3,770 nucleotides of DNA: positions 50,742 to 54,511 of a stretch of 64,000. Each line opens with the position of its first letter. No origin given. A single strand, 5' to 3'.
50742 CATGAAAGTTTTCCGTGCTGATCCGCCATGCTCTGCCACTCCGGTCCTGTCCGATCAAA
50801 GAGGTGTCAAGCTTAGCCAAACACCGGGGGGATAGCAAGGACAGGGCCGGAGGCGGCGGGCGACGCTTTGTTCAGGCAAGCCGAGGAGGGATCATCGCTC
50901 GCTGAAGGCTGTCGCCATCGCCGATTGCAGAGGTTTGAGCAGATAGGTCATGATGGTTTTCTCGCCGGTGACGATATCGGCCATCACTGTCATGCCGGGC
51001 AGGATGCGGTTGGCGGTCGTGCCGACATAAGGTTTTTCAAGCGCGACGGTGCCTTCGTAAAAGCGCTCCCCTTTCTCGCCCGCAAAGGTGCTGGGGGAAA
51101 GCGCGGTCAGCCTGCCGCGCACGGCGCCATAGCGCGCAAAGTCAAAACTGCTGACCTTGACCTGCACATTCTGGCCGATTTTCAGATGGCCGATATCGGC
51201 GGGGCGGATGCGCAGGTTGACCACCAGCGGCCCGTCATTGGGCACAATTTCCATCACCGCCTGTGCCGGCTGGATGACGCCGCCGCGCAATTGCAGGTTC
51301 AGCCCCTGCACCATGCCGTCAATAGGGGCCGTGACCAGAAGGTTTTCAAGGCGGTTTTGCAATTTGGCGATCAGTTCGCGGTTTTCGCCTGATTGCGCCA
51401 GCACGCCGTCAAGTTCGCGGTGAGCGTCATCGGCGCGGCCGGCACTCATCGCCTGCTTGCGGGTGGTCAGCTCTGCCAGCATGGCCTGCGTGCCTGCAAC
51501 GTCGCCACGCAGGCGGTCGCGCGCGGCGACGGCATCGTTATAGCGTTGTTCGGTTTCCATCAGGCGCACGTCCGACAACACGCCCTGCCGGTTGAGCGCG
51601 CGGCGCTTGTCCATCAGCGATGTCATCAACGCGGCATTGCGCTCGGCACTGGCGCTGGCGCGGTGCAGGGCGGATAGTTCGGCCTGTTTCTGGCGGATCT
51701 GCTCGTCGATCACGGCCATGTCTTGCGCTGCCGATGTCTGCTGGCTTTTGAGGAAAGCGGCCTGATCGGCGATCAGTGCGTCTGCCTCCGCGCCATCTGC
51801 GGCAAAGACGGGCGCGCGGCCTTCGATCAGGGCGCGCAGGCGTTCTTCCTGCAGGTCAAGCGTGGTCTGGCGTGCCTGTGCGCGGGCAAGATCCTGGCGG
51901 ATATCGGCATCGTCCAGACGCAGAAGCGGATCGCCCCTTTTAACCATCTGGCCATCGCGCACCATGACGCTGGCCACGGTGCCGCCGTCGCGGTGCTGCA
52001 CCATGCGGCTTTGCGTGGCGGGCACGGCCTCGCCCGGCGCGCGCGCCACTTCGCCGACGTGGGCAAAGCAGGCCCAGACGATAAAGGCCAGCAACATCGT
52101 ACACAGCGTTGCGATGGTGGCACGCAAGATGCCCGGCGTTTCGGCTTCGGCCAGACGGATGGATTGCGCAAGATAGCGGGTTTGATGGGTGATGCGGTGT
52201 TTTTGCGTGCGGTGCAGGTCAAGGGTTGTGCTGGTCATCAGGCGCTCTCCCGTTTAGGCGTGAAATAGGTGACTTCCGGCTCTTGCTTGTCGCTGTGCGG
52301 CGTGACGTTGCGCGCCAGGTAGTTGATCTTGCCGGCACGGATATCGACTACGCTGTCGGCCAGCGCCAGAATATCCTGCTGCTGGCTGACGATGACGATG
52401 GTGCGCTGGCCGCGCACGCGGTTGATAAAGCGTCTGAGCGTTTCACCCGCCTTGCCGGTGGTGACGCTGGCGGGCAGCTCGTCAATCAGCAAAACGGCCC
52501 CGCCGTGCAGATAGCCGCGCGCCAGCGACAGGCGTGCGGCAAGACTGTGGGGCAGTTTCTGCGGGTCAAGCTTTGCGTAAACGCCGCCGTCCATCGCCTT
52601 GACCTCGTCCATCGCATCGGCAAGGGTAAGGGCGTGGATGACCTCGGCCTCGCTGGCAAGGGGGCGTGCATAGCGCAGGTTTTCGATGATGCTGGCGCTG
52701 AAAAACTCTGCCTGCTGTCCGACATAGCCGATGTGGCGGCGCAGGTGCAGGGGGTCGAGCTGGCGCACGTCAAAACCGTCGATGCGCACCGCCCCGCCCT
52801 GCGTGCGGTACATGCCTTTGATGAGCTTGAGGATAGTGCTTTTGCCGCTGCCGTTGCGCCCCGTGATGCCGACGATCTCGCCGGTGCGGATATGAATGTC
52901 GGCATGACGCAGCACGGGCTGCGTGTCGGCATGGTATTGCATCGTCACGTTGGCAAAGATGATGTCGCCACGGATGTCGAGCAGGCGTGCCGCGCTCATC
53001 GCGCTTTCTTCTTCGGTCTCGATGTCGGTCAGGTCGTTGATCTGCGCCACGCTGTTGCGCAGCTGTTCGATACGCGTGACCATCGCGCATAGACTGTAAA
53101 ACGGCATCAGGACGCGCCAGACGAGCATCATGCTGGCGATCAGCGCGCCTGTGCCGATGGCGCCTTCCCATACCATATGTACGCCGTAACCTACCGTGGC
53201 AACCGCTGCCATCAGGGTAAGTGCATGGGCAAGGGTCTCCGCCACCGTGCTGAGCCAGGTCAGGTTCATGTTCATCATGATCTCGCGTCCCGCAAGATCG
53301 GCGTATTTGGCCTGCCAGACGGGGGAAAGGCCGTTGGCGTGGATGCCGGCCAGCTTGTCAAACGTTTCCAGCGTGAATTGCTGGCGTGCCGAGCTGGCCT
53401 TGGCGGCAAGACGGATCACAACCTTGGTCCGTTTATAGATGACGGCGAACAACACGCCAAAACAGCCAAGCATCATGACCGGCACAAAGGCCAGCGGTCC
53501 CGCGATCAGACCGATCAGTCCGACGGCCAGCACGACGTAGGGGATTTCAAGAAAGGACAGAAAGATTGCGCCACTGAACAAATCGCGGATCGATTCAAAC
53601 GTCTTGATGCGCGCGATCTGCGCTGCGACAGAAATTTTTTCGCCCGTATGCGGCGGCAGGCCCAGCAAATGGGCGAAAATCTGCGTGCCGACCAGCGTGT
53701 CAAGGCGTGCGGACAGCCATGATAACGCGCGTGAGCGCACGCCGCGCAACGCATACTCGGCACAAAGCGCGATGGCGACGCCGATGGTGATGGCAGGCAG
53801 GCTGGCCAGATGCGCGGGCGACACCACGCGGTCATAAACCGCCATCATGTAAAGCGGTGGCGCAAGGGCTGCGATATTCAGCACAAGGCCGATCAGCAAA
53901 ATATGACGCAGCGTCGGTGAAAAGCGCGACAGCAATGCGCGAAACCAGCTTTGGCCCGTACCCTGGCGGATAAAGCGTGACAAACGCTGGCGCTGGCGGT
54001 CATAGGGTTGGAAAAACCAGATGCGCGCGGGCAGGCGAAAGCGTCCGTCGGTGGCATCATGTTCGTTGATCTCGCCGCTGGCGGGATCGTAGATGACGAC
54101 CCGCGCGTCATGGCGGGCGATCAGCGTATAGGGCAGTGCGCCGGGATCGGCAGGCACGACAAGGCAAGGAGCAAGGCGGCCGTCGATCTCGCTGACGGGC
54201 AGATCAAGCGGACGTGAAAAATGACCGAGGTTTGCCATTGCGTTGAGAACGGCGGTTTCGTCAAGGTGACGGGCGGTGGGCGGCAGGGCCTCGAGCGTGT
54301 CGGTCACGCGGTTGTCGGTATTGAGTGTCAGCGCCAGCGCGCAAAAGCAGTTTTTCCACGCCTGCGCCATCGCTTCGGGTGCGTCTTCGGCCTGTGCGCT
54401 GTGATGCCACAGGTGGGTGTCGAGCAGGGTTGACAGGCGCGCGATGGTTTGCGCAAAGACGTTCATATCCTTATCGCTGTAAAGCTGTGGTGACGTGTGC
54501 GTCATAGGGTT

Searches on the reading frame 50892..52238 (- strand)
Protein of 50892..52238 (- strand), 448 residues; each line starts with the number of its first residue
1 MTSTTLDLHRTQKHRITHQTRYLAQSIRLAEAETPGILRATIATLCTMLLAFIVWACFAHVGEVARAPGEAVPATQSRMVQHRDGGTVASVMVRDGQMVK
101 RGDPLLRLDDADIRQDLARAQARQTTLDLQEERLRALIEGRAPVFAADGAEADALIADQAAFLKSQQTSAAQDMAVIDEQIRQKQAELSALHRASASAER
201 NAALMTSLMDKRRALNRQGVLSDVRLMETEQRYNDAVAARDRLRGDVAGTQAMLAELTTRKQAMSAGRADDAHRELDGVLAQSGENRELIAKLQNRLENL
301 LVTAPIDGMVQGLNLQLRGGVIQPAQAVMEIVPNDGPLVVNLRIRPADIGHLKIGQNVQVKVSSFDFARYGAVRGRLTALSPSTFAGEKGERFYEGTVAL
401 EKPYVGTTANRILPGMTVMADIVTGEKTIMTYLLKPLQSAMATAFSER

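Call 3: search_protein_families(library=pfam, proteins=[window:50892-52238:-], max_evalue=0.01)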
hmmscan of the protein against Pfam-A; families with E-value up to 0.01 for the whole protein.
window:50892-52238:- (448 aa): 3 families
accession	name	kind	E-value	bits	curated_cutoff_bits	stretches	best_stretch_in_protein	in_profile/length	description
PF13437.12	HlyD_3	-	4.6e-18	66.4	22.2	1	302-415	2-106/106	HlyD family secretion protein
PF16576.10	HlyD_D23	-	2.1e-09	37.4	30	1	258-369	68-176/214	Barrel-sandwich domain of CusB or HlyD membrane-fusion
PF13533.13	Biotin_lipoyl_2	-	7.2e-07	29.3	29.8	1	86-109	9-32/32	Biotin-lipoyl like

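Call 4: search_protein_families(library=ncbifam, proteins=[window:50892-52238:-], max_evalue=0.01)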
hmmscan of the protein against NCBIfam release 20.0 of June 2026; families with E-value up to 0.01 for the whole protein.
window:50892-52238:- (448 aa): 12 families
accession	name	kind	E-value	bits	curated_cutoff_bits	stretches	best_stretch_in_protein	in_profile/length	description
TIGR01843.1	type_I_hlyD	subfamily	8.3e-104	347.9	208.65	1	38-448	4-422/422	HlyD family type I secretion periplasmic adaptor subunit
TIGR00998.1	8a0101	subfamily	1.2e-19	70.5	390.8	2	163-366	78-269/334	EmrA/EmrK family multidrug efflux transporter periplasmic adaptor subunit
TIGR01730.1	RND_mfp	subfamily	3.9e-19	68.8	94.9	2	261-427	96-249/322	efflux RND transporter periplasmic adaptor subunit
TIGR03794.1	NHLM_micro_HlyD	equivalog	3.4e-16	59.2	156.2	1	43-382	24-338/421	NHLP bacteriocin system secretion protein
NF007785.0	PRK10476.1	equivalog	2e-12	46.6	376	2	181-363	95-270/347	multidrug transporter subunit MdtN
TIGR02971.1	heterocyst_DevB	subfamily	9e-11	41.7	129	1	86-374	25-276/327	ABC exporter membrane fusion protein, DevB family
TIGR01000.1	bacteriocin_acc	subfamily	2.4e-09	36.6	258.85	1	275-434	292-450/457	bacteriocin secretion accessory protein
NF011715.0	PRK15136.1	equivalog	2.2e-06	26.6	563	1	79-123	63-107/390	multidrug efflux MFS transporter periplasmic adaptor subunit EmrA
NF007850.1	PRK10559.1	equivalog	0.00028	20.1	400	0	85-124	48-87/303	p-hydroxybenzoic acid efflux pump subunit AaeA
TIGR00999.1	8a0102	subfamily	0.00044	19.5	319.3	0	294-364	87-155/271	CzcB/NccB family metal efflux transporter periplasmic adaptor subunit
NF002939.0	PRK03598.1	equivalog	0.00071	18.8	393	1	81-203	48-165/332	secretion protein HlyD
NF038010.1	ABC_adapt_DarC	equivalog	0.0035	16.1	450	0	287-326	218-256/417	darobactin export ABC transporter periplasmic adaptor subunit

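Call 38: find_encoding_contigs(protein=window:50892-52238:-, flank=1000, max_places=3)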
Protein window:50892-52238:- (448 aa): no gene with exactly this product is on record in the collection.

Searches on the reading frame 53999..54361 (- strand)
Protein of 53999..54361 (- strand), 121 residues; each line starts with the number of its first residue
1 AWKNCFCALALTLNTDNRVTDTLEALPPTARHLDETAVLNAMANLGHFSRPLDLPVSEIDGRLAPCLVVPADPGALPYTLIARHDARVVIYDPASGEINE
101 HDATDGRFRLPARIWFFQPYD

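Call 64: search_solved_structures(query=A4, max_evalue=10, show_alignments=3)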
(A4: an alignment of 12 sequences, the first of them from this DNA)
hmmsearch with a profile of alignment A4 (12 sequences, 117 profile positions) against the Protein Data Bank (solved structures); distinct sequences matched with E-value up to 10: 5.
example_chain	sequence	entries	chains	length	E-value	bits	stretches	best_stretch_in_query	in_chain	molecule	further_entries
26ee_A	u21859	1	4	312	0.56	13.6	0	89-116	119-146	polyphosphate kinase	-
3b79_A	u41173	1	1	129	0.62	13.5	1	22-81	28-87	Toxin secretion ATP-binding protein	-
1k0w_A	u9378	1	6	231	1.2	12.6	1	31-72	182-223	L-RIBULOSE 5 PHOSPHATE 4-EPIMERASE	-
1jdi_A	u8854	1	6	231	1.2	12.6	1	31-72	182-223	L-RIBULOSE 5 PHOSPHATE 4-EPIMERASE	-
3hym_B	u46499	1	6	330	1.5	12.3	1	42-80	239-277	Cell division cycle protein 16 homolog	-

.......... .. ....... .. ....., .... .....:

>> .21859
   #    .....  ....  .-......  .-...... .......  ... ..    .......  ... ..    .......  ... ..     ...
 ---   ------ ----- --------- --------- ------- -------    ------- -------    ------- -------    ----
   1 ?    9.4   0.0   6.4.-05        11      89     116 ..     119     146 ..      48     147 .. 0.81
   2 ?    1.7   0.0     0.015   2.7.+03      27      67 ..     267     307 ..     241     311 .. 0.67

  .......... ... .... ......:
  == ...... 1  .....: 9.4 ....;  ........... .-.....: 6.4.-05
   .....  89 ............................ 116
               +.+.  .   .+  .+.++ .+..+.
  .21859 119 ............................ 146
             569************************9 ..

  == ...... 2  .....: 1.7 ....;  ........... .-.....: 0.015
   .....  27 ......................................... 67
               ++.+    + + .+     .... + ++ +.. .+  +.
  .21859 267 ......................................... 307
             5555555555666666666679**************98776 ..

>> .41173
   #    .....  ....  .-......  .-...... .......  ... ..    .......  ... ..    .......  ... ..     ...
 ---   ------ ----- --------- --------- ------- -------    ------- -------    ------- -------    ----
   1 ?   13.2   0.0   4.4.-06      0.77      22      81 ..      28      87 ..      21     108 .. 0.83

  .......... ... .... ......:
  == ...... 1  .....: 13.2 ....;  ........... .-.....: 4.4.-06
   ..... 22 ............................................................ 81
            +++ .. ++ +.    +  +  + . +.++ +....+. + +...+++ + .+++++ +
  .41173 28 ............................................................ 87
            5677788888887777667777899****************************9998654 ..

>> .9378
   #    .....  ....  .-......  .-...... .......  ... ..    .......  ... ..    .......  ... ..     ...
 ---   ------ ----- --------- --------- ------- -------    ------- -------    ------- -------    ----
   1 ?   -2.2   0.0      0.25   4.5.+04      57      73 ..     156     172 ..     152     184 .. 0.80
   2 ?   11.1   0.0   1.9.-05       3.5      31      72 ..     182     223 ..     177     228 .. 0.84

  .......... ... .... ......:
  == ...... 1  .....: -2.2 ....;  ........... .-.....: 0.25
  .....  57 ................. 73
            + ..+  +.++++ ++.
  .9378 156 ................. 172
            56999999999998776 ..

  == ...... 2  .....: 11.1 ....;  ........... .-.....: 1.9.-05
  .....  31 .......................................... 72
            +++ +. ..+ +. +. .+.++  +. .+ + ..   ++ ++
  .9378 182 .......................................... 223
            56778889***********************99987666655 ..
